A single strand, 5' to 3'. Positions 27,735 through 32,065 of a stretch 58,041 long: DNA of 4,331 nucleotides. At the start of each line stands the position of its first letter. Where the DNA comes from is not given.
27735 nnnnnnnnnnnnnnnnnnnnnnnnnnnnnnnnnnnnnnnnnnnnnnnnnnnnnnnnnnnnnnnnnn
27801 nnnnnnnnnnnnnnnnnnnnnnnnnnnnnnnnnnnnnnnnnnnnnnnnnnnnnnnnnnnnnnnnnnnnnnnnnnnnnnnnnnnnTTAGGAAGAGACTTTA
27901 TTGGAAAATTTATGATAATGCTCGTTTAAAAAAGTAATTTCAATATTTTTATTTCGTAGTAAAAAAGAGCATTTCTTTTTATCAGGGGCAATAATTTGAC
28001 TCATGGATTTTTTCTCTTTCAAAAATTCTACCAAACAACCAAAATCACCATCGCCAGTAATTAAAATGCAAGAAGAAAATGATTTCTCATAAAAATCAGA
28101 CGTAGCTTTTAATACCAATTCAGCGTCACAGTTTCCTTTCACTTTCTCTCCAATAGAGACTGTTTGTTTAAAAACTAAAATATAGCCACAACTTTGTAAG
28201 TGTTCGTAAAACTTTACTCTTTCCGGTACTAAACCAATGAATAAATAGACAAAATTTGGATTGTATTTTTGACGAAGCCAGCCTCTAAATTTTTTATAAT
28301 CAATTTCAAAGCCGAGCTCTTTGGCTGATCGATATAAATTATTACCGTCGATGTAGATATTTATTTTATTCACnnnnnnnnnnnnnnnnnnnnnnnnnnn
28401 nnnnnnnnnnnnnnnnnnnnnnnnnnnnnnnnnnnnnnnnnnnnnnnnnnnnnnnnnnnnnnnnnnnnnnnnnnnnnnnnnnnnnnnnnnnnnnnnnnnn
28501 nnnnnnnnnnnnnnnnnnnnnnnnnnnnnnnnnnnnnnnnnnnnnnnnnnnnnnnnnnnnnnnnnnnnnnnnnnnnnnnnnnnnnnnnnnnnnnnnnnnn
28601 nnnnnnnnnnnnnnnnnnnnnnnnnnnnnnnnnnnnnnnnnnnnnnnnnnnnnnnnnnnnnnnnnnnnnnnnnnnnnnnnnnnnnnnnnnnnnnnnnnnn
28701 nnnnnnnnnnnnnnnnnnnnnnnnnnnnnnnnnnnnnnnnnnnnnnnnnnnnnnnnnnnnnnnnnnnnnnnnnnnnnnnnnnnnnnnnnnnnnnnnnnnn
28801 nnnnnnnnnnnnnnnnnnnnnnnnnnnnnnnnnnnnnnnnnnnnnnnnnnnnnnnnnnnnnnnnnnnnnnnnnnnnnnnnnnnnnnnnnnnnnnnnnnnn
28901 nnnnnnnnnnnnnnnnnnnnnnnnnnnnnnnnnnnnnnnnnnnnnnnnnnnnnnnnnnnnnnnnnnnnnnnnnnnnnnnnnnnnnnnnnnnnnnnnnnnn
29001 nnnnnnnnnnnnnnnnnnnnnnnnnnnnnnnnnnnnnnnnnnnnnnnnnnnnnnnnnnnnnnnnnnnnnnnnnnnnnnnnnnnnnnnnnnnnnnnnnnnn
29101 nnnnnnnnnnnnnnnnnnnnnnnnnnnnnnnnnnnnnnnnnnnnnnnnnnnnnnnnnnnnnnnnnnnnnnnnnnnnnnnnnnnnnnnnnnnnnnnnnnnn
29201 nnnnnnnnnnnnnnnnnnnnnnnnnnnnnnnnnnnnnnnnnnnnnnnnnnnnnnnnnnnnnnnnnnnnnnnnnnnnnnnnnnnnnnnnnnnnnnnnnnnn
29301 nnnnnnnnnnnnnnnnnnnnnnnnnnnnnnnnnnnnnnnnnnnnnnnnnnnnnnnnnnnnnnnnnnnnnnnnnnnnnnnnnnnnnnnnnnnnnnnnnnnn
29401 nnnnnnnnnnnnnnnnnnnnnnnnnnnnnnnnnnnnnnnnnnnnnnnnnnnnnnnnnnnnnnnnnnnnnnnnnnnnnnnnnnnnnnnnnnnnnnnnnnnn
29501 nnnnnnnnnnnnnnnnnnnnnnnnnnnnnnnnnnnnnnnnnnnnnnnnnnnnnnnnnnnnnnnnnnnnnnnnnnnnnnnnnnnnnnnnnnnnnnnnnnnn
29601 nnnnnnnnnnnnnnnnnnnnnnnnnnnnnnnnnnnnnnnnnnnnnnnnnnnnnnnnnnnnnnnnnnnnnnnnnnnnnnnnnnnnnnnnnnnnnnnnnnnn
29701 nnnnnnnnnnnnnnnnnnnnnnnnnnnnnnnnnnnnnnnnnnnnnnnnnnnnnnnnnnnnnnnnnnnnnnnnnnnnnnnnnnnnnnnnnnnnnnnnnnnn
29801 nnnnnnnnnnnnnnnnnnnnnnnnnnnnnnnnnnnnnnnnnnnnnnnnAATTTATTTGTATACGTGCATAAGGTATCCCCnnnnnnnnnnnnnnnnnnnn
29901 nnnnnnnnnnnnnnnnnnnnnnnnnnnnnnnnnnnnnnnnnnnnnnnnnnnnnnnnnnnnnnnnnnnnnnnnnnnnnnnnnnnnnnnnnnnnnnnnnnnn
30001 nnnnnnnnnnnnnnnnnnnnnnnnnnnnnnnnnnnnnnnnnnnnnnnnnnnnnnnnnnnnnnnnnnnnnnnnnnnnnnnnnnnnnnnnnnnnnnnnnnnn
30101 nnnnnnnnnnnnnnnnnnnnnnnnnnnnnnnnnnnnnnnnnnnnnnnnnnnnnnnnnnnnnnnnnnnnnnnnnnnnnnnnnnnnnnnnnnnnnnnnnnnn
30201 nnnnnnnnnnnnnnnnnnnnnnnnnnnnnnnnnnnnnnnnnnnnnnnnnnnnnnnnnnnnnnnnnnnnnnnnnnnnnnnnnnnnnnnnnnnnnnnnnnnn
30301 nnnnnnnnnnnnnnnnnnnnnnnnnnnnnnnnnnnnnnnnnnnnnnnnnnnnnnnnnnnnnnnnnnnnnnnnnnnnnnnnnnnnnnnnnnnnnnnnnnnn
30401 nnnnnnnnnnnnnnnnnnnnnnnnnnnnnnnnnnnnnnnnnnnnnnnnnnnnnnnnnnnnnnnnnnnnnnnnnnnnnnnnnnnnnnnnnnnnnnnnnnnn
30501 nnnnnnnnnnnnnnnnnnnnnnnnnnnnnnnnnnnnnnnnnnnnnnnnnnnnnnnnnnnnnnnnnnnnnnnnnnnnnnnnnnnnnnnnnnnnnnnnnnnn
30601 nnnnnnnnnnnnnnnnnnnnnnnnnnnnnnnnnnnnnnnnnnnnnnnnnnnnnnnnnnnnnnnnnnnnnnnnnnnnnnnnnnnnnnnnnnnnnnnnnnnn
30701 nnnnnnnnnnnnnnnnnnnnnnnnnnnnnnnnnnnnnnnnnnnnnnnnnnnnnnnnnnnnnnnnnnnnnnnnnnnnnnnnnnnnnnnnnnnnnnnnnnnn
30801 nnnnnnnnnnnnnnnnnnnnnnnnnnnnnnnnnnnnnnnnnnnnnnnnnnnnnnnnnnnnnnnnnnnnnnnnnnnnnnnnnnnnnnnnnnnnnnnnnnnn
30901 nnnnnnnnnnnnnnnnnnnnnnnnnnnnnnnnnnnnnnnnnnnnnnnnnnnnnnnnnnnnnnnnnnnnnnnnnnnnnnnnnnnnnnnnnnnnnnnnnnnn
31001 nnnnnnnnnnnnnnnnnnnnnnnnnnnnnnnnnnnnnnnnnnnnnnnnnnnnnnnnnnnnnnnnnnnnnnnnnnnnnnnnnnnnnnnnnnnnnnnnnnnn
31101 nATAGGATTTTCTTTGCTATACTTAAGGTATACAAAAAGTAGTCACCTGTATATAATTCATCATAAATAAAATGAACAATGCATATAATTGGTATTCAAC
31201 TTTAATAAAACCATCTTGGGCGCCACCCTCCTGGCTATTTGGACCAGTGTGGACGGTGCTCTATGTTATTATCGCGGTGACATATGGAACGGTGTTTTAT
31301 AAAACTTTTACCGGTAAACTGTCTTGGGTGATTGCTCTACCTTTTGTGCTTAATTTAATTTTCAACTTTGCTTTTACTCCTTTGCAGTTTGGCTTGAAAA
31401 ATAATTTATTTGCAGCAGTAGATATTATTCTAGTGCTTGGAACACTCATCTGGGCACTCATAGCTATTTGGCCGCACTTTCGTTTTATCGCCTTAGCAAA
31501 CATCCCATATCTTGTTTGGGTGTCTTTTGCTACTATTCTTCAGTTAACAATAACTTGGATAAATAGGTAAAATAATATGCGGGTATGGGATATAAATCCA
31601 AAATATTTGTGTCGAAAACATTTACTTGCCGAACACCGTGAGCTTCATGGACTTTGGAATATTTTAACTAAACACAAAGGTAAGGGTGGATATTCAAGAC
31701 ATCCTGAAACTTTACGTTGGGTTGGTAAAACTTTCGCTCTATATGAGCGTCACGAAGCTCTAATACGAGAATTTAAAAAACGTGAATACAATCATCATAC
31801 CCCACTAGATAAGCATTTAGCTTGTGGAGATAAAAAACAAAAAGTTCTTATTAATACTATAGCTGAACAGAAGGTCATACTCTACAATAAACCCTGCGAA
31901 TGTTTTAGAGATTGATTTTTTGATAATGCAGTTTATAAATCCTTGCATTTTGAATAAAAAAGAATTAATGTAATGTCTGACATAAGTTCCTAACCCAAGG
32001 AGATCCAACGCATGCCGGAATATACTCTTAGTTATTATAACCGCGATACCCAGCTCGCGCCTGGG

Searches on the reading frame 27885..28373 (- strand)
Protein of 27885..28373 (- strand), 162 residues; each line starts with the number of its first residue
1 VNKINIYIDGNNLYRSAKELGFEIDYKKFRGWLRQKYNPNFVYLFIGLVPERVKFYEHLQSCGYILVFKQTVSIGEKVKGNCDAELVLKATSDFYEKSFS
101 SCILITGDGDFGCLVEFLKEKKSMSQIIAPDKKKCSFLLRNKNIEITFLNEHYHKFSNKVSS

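Call 11: search_protein_families(library=pfam, proteins=[window:27885-28373:-], max_evalue=0.01)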
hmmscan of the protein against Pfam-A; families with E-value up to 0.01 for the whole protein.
window:27885-28373:- (162 aa): 1 family
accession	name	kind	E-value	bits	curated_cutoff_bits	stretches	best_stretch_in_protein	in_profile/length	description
PF01936.24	NYN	-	5.8e-16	59.7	24.2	1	3-135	1-132/145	NYN domain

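Call 31: find_homologous_proteins(query=window:27885-28373:-, max_evalue=1e-10)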
Query window:27885-28373:- (162 aa): 1031 proteins with E <= 1e-10 among 1048 candidates; the best 120 are listed.
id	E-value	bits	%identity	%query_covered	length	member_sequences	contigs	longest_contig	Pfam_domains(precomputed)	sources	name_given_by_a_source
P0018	4.3e-100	350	96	100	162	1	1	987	PF01936.25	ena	-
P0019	1.1e-99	349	95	100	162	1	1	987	PF01936.25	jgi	-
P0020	2.1e-99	348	94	100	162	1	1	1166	PF01936.25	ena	-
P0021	8.9e-99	346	94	99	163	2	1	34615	PF01936.25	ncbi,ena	-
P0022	9.2e-99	346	94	100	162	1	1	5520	PF01936.25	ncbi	-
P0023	1.5e-98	345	96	99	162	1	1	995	PF01936.25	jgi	jgi:uncharacterized LabA/DUF88 family protein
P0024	2.0e-98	345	95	99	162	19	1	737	PF01936.25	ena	-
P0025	2.4e-98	345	94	100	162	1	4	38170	PF01936.25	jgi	jgi:uncharacterized LabA/DUF88 family protein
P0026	7.9e-96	336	91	100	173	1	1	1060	PF01936.25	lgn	-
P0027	1.8e-94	332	90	100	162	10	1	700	PF01936.25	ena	-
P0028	2.9e-93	328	91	99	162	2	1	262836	PF01936.25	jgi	jgi:uncharacterized LabA/DUF88 family protein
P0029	2.4e-92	325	89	98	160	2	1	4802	PF01936.25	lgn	-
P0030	8.8e-92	323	87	99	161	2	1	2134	PF01936.25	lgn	-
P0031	1.3e-91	323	86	99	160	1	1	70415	PF01936.25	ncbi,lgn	-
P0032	4.7e-91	321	88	99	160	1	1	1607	PF01936.25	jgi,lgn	jgi:uncharacterized LabA/DUF88 family protein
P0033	5.2e-91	321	87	98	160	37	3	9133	PF01936.25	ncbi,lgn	-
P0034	5.9e-91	321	86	99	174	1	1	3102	PF01936.25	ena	-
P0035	6.7e-91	320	87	99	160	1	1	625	PF01936.25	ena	-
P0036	2.4e-90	319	86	99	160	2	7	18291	PF01936.25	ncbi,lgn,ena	-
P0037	3.0e-90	318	87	99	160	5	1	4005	PF01936.25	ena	-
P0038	3.8e-90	318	86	99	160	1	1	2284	PF01936.25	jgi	jgi:uncharacterized LabA/DUF88 family protein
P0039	4.7e-90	318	84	99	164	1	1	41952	PF01936.25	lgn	-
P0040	7.8e-90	317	86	99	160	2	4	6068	PF01936.25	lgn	-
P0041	1.7e-89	316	84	99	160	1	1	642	PF01936.25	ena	-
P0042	2.1e-89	316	85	99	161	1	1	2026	PF01936.25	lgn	-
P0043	2.1e-89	316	86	99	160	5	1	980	PF01936.25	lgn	-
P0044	3.4e-89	315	86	99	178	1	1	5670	PF01936.25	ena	-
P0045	3.9e-89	315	84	99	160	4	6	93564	PF01936.25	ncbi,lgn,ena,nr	ncbi:MAG TPA: NYN domain-containing protein [Candidatus Paceibacterota bacterium]|nr:NYN domain-cont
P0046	4.0e-89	315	85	99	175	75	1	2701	PF01936.25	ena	-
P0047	4.1e-89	315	84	99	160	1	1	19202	PF01936.25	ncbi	-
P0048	5.1e-89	314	87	97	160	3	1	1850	PF01936.25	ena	-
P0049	5.6e-89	314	83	99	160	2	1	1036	PF01936.25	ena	-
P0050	6.3e-89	314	84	99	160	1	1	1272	PF01936.25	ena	-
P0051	9.2e-89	313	84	99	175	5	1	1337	PF01936.25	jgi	-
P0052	1.5e-88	313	84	99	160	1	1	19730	PF01936.25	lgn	-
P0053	1.6e-88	313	83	99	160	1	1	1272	PF01936.25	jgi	jgi:uncharacterized LabA/DUF88 family protein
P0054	2.1e-88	312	84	99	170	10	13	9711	PF01936.25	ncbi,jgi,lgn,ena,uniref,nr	ncbi:MAG: hypothetical protein COU31_03265 [Candidatus Magasanikbacteria bacterium CG10_big_fil_rev_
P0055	2.2e-88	312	83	99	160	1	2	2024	PF01936.25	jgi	-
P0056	2.4e-88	312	83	99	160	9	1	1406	PF01936.25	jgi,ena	jgi:uncharacterized LabA/DUF88 family protein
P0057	2.5e-88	312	84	99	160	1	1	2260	PF01936.25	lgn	-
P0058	2.7e-88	312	84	99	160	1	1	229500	PF01936.25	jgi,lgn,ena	-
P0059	2.8e-88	312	83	98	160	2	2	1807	PF01936.25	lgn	-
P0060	3.6e-88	312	86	99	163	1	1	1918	PF01936.25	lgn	-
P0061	3.7e-88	312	84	99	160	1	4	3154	PF01936.25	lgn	-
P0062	4.5e-88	311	83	99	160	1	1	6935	PF01936.25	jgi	jgi:uncharacterized LabA/DUF88 family protein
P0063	4.6e-88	311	86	99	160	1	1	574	PF01936.25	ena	-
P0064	5.4e-88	311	81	99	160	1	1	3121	PF01936.25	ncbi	-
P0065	7.1e-88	311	85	99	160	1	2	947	PF01936.25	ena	-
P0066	7.5e-88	311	86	99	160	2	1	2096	PF01936.25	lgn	-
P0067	8.3e-88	310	85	99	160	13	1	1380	PF01936.25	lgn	-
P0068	1.3e-87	310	83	99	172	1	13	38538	PF01936.25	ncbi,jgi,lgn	jgi:uncharacterized LabA/DUF88 family protein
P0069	1.6e-87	309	82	99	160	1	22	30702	PF01936.25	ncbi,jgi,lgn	ncbi:MAG: hypothetical protein RL292_273 [Candidatus Parcubacteria bacterium]|jgi:uncharacterized La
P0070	1.7e-87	309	84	99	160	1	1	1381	PF01936.25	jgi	-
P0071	1.7e-87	309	81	99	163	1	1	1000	PF01936.25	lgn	-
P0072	2.0e-87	309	84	99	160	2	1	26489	PF01936.25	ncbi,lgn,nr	ncbi:NYN domain-containing protein [Candidatus Nomurabacteria bacterium]|nr:NYN domain-containing pr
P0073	2.2e-87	309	84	99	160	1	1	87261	PF01936.25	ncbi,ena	-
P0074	2.2e-87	309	83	99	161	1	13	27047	PF01936.25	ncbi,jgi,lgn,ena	-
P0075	2.3e-87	309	83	99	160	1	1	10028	PF01936.25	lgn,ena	-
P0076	3.1e-87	309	84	99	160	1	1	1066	PF01936.25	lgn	-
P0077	3.2e-87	308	84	99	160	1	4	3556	PF01936.25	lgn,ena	-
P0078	3.3e-87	308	84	99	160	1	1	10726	PF01936.25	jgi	jgi:uncharacterized LabA/DUF88 family protein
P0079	3.6e-87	308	84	99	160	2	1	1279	PF01936.25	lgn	-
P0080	5.2e-87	308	83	99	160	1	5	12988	PF01936.25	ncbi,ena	-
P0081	6.3e-87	308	85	98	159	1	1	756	PF01936.25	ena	-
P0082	6.8e-87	307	83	99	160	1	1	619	PF01936.25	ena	-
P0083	7.8e-87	307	83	97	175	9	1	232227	PF01936.25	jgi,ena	-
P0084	8.0e-87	307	83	99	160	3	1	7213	PF01936.25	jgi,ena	-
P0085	8.8e-87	307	84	99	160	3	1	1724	PF01936.25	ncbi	-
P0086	9.8e-87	307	84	98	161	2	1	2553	PF01936.25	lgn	-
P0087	1.1e-86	307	85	98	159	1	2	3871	PF01936.25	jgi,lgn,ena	jgi:uncharacterized LabA/DUF88 family protein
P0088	1.5e-86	306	84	99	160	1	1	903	PF01936.25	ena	-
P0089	1.5e-86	306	84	99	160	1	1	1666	PF01936.25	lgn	-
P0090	1.5e-86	306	83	99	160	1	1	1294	PF01936.25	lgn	-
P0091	1.6e-86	306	82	99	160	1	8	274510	PF01936.25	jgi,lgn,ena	-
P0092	2.0e-86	306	83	99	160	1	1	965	PF01936.25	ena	-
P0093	2.0e-86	306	80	99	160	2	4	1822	PF01936.25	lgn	-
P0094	2.0e-86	306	82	99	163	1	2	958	PF01936.25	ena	-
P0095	2.1e-86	306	83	99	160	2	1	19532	PF01936.25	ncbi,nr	ncbi:MAG: NYN domain-containing protein [Nitrosarchaeum sp.]|nr:NYN domain-containing protein [Nitro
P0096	2.1e-86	306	83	99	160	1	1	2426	PF01936.25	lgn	-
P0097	2.2e-86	306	83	99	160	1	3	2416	PF01936.25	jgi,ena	-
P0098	2.6e-86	306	85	97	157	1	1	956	PF01936.25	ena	-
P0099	2.6e-86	305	84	99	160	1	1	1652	PF01936.25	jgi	jgi:uncharacterized LabA/DUF88 family protein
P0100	3.4e-86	305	83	97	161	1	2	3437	PF01936.25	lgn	-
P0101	4.7e-86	305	81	99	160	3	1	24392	PF01936.25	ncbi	-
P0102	5.2e-86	305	83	99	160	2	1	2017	PF01936.25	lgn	-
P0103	5.7e-86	304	83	99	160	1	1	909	PF01936.25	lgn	-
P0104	6.2e-86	304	83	97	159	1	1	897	PF01936.25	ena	-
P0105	6.8e-86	304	82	98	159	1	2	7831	PF01936.25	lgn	-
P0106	6.9e-86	304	83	99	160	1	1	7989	PF01936.25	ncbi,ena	-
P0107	7.4e-86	304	83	99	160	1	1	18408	PF01936.25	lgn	-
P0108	8.1e-86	304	81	99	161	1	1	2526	PF01936.25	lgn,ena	-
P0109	8.1e-86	304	83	99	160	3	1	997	PF01936.25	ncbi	-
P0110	9.4e-86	304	86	96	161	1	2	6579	PF01936.25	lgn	-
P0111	9.7e-86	304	83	99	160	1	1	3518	PF01936.25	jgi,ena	-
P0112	1.0e-85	304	82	97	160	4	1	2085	PF01936.25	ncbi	-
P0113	1.1e-85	304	81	99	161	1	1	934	PF01936.25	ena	-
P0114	1.2e-85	303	83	98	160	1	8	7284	PF01936.25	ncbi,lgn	-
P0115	1.4e-85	303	84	97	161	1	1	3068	PF01936.25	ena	-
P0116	1.5e-85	303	81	99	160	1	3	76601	PF01936.25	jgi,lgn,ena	-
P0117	1.5e-85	303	82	98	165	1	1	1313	PF01936.25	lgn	-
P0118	1.5e-85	303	83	94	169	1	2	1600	PF01936.25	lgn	-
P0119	2.3e-85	302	81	99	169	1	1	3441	PF01936.25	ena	-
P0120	2.4e-85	302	81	99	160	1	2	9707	PF01936.25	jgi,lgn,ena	jgi:uncharacterized LabA/DUF88 family protein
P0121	2.6e-85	302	83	97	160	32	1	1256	PF01936.25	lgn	-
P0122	2.7e-85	302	82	97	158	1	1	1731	PF01936.25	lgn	-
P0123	2.9e-85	302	82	97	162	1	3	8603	PF01936.25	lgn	-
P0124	3.0e-85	302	82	97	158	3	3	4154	PF01936.25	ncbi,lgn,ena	-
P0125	3.0e-85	302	81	99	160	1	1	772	PF01936.25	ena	-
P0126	3.3e-85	302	81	99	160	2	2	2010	PF01936.25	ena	-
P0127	4.3e-85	302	80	99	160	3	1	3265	PF01936.25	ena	-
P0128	4.4e-85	302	82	99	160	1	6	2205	PF01936.25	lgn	-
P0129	4.6e-85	301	81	99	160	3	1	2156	PF01936.25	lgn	-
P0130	6.4e-85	301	81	99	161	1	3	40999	PF01936.25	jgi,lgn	-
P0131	6.6e-85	301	81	99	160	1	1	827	PF01936.25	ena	-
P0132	6.9e-85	301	82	98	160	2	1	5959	PF01936.25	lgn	-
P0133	7.5e-85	301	81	99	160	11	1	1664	PF01936.25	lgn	-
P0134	8.1e-85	301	81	99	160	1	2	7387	PF01936.25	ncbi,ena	-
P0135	8.9e-85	301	81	99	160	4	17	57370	PF01936.25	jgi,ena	-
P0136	9.4e-85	300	81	99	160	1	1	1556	PF01936.25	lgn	-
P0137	9.5e-85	300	79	99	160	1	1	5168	PF01936.25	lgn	-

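Call 32: find_encoding_contigs(protein=P0021, flank=5000, max_places=4)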
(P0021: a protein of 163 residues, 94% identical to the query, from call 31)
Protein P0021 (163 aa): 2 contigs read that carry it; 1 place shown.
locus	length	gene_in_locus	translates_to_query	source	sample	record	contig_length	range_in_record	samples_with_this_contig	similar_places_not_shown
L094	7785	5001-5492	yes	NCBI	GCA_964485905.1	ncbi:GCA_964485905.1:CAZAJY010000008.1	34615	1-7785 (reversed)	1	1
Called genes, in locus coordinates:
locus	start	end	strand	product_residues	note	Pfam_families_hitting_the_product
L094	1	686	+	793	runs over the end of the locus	PF09364:XFP_N, PF03894:XFP, PF09363:XFP_C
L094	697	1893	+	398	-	PF00871:Acetate_kinase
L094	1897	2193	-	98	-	-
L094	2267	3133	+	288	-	PF00512:HisKA, PF02518:HATPase_c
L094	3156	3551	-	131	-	PF01467:CTP_transf_like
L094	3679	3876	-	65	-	-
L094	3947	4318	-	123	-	-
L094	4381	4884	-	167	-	PF09622:DUF2391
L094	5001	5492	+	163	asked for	PF01936:NYN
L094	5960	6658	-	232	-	-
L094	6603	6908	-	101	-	-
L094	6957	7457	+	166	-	-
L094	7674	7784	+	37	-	?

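Call 33: find_encoding_contigs(protein=P0025, flank=5000, max_places=4)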
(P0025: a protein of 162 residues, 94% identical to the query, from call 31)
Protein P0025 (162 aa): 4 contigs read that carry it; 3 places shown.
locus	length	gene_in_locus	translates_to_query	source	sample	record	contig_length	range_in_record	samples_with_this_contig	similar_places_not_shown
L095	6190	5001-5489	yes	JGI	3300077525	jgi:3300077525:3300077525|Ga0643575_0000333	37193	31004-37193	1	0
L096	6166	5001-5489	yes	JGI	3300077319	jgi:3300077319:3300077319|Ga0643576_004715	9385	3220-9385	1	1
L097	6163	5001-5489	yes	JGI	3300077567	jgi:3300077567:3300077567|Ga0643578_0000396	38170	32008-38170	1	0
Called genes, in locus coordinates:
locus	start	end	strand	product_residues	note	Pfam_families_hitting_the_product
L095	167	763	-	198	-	PF00334:NDK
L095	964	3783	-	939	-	PF26449:DUF8128, PF01935:DUF87 (weak)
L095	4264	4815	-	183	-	-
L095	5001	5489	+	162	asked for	PF01936:NYN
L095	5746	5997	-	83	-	PF13302:Acetyltransf_3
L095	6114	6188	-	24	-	?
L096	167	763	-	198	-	PF00334:NDK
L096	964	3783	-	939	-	PF26449:DUF8128, PF01935:DUF87 (weak)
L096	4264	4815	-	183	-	-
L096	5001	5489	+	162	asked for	PF01936:NYN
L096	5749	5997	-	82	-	PF13302:Acetyltransf_3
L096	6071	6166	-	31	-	?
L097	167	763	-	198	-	PF00334:NDK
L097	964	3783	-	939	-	PF26449:DUF8128, PF01935:DUF87 (weak)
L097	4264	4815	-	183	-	-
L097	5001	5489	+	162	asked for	PF01936:NYN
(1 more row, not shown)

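Call 34: find_encoding_contigs(protein=P0028, flank=5000, max_places=4)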
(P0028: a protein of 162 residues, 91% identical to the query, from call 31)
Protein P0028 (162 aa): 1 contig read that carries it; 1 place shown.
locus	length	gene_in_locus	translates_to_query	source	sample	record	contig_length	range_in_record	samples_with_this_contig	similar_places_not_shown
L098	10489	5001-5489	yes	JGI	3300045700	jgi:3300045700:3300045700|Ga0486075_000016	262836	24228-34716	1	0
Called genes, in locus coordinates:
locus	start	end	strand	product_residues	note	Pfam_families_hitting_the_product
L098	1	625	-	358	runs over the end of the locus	PF01075:Glyco_transf_9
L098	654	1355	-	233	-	PF00535:Glycos_transf_2, PF10111:Glyco_tranf_2_2 (weak), PF13641:Glyco_tranf_2_3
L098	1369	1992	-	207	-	PF09335:VTT_dom (weak)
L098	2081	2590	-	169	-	-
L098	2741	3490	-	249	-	PF00005:ABC_tran, PF13304:AAA_21 (faint)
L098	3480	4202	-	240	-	PF00528:BPD_transp_1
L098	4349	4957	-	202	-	PF00857:Isochorismatase (faint)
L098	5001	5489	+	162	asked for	PF01936:NYN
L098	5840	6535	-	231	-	-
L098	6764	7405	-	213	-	-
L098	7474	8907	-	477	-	PF01425:Amidase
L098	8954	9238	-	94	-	PF02686:GatC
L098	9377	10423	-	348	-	PF01699:Na_Ca_ex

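Call 35: find_encoding_contigs(protein=P0031, flank=5000, max_places=4)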
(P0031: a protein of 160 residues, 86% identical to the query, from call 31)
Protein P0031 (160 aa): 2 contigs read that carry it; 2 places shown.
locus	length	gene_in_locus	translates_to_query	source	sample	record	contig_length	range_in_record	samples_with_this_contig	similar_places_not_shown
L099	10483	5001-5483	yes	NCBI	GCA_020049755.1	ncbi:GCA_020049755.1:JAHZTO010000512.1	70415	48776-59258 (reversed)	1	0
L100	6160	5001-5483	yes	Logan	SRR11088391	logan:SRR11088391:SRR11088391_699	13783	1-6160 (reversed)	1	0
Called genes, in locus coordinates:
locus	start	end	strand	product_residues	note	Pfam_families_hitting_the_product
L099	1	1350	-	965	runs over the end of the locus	-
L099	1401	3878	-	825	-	-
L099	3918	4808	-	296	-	-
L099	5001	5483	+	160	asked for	PF01936:NYN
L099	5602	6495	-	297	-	PF00398:RrnaAD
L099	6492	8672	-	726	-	PF00580:UvrD-helicase, PF13086:AAA_11 (weak), PF13245:AAA_19, PF13604:AAA_30 (faint), PF01443:Viral_helicase1 (faint), PF13361:UvrD_C, PF13538:UvrD_C_2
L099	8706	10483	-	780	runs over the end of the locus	-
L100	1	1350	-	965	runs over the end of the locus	-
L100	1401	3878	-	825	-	-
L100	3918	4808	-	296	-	-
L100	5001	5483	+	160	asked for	PF01936:NYN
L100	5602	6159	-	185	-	?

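Call 58: find_encoding_contigs(protein=P0022, flank=5000, max_places=5)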
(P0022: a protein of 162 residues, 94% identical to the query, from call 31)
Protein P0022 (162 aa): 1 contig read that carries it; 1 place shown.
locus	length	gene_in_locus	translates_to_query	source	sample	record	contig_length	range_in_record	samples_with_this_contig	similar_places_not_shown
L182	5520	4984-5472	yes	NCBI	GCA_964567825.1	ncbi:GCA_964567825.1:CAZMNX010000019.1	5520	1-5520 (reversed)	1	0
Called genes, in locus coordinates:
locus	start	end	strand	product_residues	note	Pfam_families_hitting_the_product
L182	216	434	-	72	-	-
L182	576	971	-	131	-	PF04138:GtrA_DPMS_TM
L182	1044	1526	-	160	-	PF20603:Bact_hydrolase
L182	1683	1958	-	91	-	-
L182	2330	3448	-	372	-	PF00586:AIRS, PF02769:AIRS_C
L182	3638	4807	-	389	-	-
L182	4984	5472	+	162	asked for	PF01936:NYN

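Call 59: find_encoding_contigs(protein=P0018, flank=5000, max_places=5)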
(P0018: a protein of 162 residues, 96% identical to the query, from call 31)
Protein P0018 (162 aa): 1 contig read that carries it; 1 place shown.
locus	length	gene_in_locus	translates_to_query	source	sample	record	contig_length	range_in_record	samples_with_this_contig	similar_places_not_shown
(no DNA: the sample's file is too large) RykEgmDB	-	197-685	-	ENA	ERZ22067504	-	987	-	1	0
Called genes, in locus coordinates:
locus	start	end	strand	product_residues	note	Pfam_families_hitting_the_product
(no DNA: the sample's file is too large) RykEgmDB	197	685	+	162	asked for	PF01936:NYN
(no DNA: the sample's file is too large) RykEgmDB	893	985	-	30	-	?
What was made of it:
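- Tried and rejected: One had no DNA available (call 59).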

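Call 60: find_encoding_contigs(protein=P0023, flank=5000, max_places=5)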
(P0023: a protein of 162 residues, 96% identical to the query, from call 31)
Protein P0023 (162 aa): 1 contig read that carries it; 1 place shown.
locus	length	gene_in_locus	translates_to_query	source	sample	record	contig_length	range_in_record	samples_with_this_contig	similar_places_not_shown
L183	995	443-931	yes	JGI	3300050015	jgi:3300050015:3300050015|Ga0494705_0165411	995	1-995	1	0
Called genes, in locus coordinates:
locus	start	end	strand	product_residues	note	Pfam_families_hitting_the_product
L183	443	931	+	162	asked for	PF01936:NYN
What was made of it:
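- Tried and rejected: They end just past NYN and give no information on the unit (calls 58, 60).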

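Call 92: search_protein_families(library=pfam, proteins=[L094:5960-6658:-, L094:6957-7457:+], max_evalue=0.01)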
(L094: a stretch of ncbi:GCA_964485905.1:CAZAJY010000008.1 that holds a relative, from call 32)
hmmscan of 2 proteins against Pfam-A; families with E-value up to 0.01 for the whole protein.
L094:5960-6658:- (232 aa): 0 families

L094:6957-7457:+ (166 aa): 1 family
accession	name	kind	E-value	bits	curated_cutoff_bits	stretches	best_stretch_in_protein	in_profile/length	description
PF11645.14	PDDEXK_5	-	0.0076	16.7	26.1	0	7-63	2-57/138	PD-(D/E)XK endonuclease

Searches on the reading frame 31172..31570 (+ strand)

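Call 20: search_protein_families(library=pfam, proteins=[window:31172-31570:+], max_evalue=0.001)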
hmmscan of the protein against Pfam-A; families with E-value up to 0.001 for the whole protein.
window:31172-31570:+ (132 aa): 1 family
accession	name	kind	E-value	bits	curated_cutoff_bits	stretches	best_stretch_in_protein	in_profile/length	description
PF03073.20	TspO_MBR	-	1.3e-28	100.1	24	1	4-129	20-144/145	TspO/MBR family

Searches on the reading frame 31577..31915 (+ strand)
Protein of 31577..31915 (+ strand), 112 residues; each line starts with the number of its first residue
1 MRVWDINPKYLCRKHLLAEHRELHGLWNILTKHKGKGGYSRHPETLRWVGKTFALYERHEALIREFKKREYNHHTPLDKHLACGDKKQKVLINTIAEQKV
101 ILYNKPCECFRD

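Call 20: search_protein_families(library=pfam, proteins=[window:31577-31915:+], max_evalue=0.001)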
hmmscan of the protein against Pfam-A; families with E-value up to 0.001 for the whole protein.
window:31577-31915:+ (112 aa): 1 family
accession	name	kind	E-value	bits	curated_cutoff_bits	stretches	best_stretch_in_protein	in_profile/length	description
PF03013.19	Pyr_excise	-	5.1e-24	84.9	23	1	1-77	1-79/81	Pyrimidine dimer DNA glycosylase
